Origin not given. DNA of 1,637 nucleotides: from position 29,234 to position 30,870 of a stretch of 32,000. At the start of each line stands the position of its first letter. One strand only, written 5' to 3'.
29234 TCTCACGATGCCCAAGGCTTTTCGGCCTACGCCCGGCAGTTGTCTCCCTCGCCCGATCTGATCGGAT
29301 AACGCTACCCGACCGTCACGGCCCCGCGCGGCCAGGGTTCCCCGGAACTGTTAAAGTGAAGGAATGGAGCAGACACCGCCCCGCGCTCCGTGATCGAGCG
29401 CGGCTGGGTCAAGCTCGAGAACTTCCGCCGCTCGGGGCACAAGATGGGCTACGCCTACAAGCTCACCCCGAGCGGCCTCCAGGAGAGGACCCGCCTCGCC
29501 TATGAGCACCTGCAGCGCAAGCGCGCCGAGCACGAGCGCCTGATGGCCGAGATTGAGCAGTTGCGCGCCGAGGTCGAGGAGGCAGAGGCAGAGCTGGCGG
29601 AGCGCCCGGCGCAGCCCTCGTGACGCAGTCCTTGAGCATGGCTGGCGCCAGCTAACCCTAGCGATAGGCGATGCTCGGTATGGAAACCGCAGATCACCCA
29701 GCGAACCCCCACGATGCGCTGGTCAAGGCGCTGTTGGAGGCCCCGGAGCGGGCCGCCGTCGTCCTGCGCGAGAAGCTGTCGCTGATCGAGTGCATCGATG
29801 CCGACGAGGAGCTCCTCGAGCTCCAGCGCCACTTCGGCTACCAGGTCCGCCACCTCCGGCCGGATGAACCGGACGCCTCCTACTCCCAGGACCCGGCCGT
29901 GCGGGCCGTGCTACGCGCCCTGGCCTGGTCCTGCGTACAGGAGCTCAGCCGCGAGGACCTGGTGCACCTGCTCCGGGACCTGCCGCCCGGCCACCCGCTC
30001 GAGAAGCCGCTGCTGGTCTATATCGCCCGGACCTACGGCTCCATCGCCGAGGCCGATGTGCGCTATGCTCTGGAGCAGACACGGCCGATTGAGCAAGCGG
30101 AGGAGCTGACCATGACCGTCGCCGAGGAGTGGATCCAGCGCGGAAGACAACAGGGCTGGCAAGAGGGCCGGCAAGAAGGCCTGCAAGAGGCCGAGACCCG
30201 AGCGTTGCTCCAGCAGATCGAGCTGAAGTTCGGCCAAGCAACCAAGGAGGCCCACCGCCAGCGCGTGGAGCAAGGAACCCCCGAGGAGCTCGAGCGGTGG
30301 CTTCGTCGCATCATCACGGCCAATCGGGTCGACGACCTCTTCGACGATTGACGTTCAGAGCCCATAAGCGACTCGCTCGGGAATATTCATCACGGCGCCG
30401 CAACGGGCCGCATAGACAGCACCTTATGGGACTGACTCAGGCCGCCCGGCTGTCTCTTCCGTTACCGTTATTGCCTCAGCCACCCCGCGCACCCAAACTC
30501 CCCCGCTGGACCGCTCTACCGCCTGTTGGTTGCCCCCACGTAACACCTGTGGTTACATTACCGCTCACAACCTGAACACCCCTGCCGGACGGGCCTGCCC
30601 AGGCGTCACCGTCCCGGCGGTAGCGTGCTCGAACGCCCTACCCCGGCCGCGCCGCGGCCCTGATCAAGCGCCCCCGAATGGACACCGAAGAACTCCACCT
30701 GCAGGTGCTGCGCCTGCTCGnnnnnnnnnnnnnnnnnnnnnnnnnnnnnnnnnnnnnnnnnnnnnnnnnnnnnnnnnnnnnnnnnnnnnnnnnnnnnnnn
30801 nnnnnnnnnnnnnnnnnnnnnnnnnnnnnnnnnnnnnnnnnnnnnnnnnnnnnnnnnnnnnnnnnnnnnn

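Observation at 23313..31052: Pieces of a MarR-type EPS-regulator gene scattered through 7.7 kb: serial integration and decay at the 5' edge of an EPS locus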

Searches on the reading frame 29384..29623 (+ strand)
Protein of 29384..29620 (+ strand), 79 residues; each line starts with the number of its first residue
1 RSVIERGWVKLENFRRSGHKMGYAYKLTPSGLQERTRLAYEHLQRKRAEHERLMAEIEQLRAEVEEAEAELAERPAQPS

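Call 11: search_protein_families(library=ncbifam, proteins=[window:29390-29623:+], max_evalue=0.01)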
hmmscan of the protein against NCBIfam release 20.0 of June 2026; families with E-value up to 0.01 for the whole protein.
window:29390-29623:+ (77 aa): 4 families
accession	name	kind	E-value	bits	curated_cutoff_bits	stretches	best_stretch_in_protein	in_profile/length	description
TIGR04176.1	MarR_EPS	equivalog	1.9e-23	82.5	88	1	1-63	42-104/105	MarR family EPS-associated transcriptional regulator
TIGR02481.1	hemeryth_dom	domain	0.0019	18.3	51.75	1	36-71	65-101/126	hemerythrin domain-containing protein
TIGR02559.1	HrpB7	equivalog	0.0028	18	134.4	1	39-75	7-44/158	type III secretion protein HrpB7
NF045487.1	ASRP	equivalog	0.0097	14.5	300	1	38-72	141-182/593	archaea-specific SMC-related protein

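Call 69: find_homologous_proteins(query=window:29384-29620:+, max_evalue=1e-10)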
Query seq(79 aa) (79 aa): 37 proteins with E <= 1e-10 among 37 candidates.
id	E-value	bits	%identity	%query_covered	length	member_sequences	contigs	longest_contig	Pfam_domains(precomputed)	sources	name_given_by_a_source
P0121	2.8e-41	156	99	97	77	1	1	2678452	-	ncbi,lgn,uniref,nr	ncbi:transcriptional regulator (MarR family) [Halorhodospira halophila SL1]|uniref:Transcriptional r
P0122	6.1e-28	114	75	99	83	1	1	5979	-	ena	-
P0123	5.2e-25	105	75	86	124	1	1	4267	PF13412.13,PF09339.17,PF12802.14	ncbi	ncbi:MAG: MarR family EPS-associated transcriptional regulator [Halorhodospira sp.]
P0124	8.4e-24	101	68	99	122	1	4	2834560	PF01047.29,PF13412.13,PF12802.14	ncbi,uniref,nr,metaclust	ncbi:MarR family EPS-associated transcriptional regulator [Halorhodospira halochloris]|uniref:Transc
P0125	1.6e-23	100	74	86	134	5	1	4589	PF01047.29,PF13412.13,PF09339.17,PF12802.14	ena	-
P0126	7.1e-23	98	66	99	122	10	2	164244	PF01047.29,PF13412.13,PF12802.14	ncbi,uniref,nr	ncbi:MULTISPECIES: MarR family EPS-associated transcriptional regulator [Halorhodospira]|uniref:MarR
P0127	1.1e-22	97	69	89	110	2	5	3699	PF01047.29,PF13412.13,PF12802.14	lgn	-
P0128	1.6e-22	97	71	86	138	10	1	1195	PF01047.29,PF13412.13,PF09339.17,PF12802.14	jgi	jgi:EPS-associated MarR family transcriptional regulator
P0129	2.4e-22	96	71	86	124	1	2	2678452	PF13412.13,PF12802.14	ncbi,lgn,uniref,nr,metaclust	ncbi:MarR family EPS-associated transcriptional regulator [Halorhodospira halophila]|uniref:Transcri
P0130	5.8e-22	95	73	81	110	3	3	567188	PF13412.13,PF13404.13,PF12802.14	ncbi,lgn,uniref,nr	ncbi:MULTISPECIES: MarR family EPS-associated transcriptional regulator [unclassified Thioalkalivibr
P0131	9.5e-22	94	62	99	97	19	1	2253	PF13412.13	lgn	-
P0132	9.7e-22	94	67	89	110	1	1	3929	PF01047.29,PF13412.13,PF13463.13,PF09339.17,PF12802.14,PF24266.2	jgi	jgi:EPS-associated MarR family transcriptional regulator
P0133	1.6e-21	94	64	99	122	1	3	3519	PF01047.29,PF13412.13,PF12802.14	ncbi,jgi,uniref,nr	ncbi:MarR family EPS-associated transcriptional regulator [Halorhodospira sp. 9621]|uniref:MarR fami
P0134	1.9e-21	93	62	97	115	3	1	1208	-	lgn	-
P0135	1.9e-21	93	63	99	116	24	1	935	PF01047.29,PF13412.13,PF09339.17,PF12802.14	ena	-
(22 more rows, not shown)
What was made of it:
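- Apart from the annotated 77-aa ORF in H. halophila SL1 itself, Fragment C's best matches are at most 75% identical (call 69).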

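Call 70: find_encoding_contigs(protein=P0124, flank=10000, max_places=4)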
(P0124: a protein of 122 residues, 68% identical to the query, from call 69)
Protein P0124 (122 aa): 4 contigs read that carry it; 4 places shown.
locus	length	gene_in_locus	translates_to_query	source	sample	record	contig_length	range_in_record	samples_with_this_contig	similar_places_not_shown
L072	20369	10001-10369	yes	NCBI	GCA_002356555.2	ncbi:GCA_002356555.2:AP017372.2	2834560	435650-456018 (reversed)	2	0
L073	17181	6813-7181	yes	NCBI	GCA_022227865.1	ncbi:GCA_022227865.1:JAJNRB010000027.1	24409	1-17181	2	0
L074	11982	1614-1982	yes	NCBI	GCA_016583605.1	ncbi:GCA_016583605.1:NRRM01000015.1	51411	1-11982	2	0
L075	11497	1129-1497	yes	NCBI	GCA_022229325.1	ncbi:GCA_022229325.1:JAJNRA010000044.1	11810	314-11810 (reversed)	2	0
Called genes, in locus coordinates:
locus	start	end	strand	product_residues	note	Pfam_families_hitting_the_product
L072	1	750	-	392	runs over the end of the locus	PF12167:Arm-DNA-bind_2, PF14659:Phage_int_SAM_3, PF22022:Phage_int_M (weak), PF00589:Phage_integrase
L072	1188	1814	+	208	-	-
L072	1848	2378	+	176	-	-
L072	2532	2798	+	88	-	PF02604:PhdYeFM_antitox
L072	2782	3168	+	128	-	PF01850:PIN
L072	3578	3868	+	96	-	-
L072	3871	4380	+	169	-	PF15919:HicB_lk_antitox (weak), PF05534:HicB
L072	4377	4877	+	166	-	-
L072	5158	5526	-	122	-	PF01797:Y1_Tnp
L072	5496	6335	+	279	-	PF01385:OrfB_IS605, PF07282:Cas12f1-like_TNB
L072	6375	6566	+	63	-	PF09720:Unstab_antitox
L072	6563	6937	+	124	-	-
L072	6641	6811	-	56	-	-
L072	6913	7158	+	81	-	PF19891:DUF6364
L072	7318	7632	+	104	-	PF01527:HTH_Tnp_1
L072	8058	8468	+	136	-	PF00665:rve, PF13683:rve_3, PF13333:rve_2 (weak)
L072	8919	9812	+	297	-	PF14261:DUF4351 (weak)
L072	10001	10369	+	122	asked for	PF01047:MarR (weak), PF12802:MarR_2 (weak), PF13412:HTH_24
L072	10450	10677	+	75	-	PF04255:DUF433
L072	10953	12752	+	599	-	PF00664:ABC_membrane, PF00005:ABC_tran, PF02463:SMC_N (faint)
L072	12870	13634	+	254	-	PF02348:CTP_transf_3, PF12804:NTP_transf_3 (weak)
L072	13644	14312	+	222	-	PF01182:Glucosamine_iso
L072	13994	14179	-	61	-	-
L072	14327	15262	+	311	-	PF00389:2-Hacid_dh, PF02826:2-Hacid_dh_C, PF03446:NAD_binding_2 (weak)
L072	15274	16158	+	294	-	PF01073:3Beta_HSD, PF01370:Epimerase, PF02719:Polysacc_synt_2, PF04321:RmlD_sub_bind, PF07993:NAD_binding_4 (faint), PF13460:NAD_binding_10, PF16363:GDP_Man_Dehyd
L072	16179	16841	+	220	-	PF00702:Hydrolase, PF13419:HAD_2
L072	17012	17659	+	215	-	-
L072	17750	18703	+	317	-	-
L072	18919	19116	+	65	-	-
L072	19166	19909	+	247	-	-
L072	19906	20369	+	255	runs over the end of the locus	-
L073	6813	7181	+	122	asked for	PF01047:MarR (weak), PF12802:MarR_2 (weak), PF13412:HTH_24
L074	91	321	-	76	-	-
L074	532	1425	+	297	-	PF14261:DUF4351 (weak)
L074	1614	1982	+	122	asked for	PF01047:MarR (weak), PF12802:MarR_2 (weak), PF13412:HTH_24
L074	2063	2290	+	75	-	PF04255:DUF433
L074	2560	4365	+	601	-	PF00664:ABC_membrane, PF00005:ABC_tran, PF02463:SMC_N (faint)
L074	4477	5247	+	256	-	PF02348:CTP_transf_3, PF12804:NTP_transf_3 (weak)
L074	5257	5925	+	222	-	PF01182:Glucosamine_iso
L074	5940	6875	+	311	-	PF00389:2-Hacid_dh, PF02826:2-Hacid_dh_C, PF03446:NAD_binding_2 (weak)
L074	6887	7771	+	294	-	PF01073:3Beta_HSD, PF01370:Epimerase, PF02719:Polysacc_synt_2, PF04321:RmlD_sub_bind, PF07993:NAD_binding_4 (faint), PF13460:NAD_binding_10, PF16363:GDP_Man_Dehyd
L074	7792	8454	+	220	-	PF00702:Hydrolase, PF13419:HAD_2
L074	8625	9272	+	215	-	-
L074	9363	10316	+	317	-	-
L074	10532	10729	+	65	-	-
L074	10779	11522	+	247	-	-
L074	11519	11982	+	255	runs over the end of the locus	-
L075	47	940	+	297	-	PF14261:DUF4351 (weak)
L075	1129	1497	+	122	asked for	PF01047:MarR (weak), PF12802:MarR_2 (weak), PF13412:HTH_24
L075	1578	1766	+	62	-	PF04255:DUF433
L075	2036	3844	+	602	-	PF00664:ABC_membrane, PF00005:ABC_tran, PF02463:SMC_N (faint)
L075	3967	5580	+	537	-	PF00682:HMGL-like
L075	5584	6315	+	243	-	PF02348:CTP_transf_3, PF12804:NTP_transf_3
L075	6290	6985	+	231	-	PF00702:Hydrolase, PF13419:HAD_2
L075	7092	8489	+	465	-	-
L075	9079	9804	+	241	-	PF13238:AAA_18 (faint)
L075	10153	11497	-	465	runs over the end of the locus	PF13701:DDE_Tnp_1_4, PF01609:DDE_Tnp_1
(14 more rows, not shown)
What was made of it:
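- The arrangement Rpn-like gene, leader, MarR is conserved in L072, L074, L075 and L076 (call 70).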

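Call 71: find_encoding_contigs(protein=P0126, flank=10000, max_places=3)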
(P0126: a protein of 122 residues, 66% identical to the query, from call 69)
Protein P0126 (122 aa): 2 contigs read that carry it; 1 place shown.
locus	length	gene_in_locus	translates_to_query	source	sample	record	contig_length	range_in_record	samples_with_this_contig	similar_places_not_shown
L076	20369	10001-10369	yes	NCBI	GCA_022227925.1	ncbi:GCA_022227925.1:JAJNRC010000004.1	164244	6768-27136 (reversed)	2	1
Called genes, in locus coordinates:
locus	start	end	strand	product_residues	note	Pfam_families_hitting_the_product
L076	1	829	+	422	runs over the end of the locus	-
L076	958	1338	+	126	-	-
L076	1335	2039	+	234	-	PF03412:Peptidase_C39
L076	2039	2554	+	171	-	-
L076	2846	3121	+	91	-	PF01909:NTP_transf_2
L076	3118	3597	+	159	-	-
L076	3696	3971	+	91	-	PF02604:PhdYeFM_antitox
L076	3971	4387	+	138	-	PF01850:PIN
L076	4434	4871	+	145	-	PF01909:NTP_transf_2 (weak), PF18765:Polbeta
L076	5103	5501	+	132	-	PF01909:NTP_transf_2, PF18765:Polbeta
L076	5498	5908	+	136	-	PF01934:HepT-like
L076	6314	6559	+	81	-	PF19891:DUF6364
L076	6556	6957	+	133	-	PF01850:PIN, PF13470:PIN_3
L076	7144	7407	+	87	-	-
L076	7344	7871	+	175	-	-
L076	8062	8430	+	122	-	PF01047:MarR (weak), PF12802:MarR_2, PF13412:HTH_24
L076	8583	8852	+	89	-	-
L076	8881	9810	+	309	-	PF14261:DUF4351 (weak)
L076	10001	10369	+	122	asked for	PF01047:MarR (weak), PF12802:MarR_2, PF13412:HTH_24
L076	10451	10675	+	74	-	PF04255:DUF433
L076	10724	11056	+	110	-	PF01927:Mut7-C (weak), PF18478:PIN_10, PF18480:DUF5615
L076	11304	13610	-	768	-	-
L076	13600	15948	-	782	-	-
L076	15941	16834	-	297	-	-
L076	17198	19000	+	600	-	PF00664:ABC_membrane, PF00005:ABC_tran, PF02463:SMC_N (faint)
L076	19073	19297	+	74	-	PF02463:SMC_N, PF13175:AAA_15, PF13476:AAA_23 (weak)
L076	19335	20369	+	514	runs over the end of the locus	PF01527:HTH_Tnp_1 (weak), PF13384:HTH_23 (faint), PF13518:HTH_28 (faint), PF13565:HTH_32, PF00665:rve, PF13683:rve_3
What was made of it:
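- On TIGR04176 MarR_EPS (intact gene 30678-31052): Orthologous loci L072-L076 show the same (calls 70, 71).
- On Site-specific integrative element (genomic island) inserted in MarR: L076 has no integrase but has two MarR genes (call 71).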

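Call 79: search_protein_families(library=pfam, proteins=[L076:8881-9810:+], max_evalue=0.5)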
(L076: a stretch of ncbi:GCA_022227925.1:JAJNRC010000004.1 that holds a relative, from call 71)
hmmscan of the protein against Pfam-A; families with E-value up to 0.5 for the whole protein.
L076:8881-9810:+ (309 aa): 2 families
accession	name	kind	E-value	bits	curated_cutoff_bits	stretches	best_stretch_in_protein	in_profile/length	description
PF14261.11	DUF4351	-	1.6e-06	28.5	25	1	250-288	1-39/59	Domain of unknown function (DUF4351)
PF09811.14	Yae1_N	-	0.03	14.5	27.5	1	239-256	8-25/39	Essential protein Yae1, N terminal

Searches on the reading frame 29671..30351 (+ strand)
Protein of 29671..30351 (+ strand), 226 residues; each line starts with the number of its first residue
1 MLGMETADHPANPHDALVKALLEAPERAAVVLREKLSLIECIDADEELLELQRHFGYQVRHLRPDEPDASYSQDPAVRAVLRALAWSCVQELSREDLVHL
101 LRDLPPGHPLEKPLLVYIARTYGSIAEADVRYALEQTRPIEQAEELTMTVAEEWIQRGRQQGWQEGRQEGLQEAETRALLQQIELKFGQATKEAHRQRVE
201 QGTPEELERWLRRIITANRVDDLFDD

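Call 10: search_protein_families(library=pfam, proteins=[window:29671-30351:+], max_evalue=0.01)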
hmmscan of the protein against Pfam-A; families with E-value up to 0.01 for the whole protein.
window:29671-30351:+ (226 aa): 0 families

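Call 11: search_protein_families(library=ncbifam, proteins=[window:29671-30351:+], max_evalue=0.01)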
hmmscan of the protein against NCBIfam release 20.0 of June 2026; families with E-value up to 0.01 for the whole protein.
window:29671-30351:+ (226 aa): 1 family
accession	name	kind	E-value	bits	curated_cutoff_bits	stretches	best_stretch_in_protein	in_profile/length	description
NF007418.0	PRK09956.1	equivalog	2.1e-05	23.7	583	1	144-176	240-272/308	ISNCY family transposase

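Call 79: search_protein_families(library=pfam, proteins=[window:29671-30351:+], max_evalue=0.5)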
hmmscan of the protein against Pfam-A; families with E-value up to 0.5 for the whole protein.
window:29671-30351:+ (226 aa): 3 families
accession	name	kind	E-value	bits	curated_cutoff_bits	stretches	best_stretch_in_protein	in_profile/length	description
PF14261.11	DUF4351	-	0.025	15.1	25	1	168-222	1-54/59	Domain of unknown function (DUF4351)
PF09811.14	Yae1_N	-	0.045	13.9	27.5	1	156-173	7-24/39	Essential protein Yae1, N terminal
PF04754.18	Transposase_31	-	0.068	13.2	21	1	12-45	1-36/203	Putative transposase, YhgA-like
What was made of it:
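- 29671..30351 (+): Remnant of an Rpn-like (Transposase_31 / DUF4351) gene. Weak DUF4351 hit (call 79).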

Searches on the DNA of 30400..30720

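Call 37: search_rna_families(source=window, start=30400, end=30720, threshold=evalue, max_evalue=10)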
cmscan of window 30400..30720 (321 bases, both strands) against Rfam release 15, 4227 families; matches with E-value up to 10: 0.
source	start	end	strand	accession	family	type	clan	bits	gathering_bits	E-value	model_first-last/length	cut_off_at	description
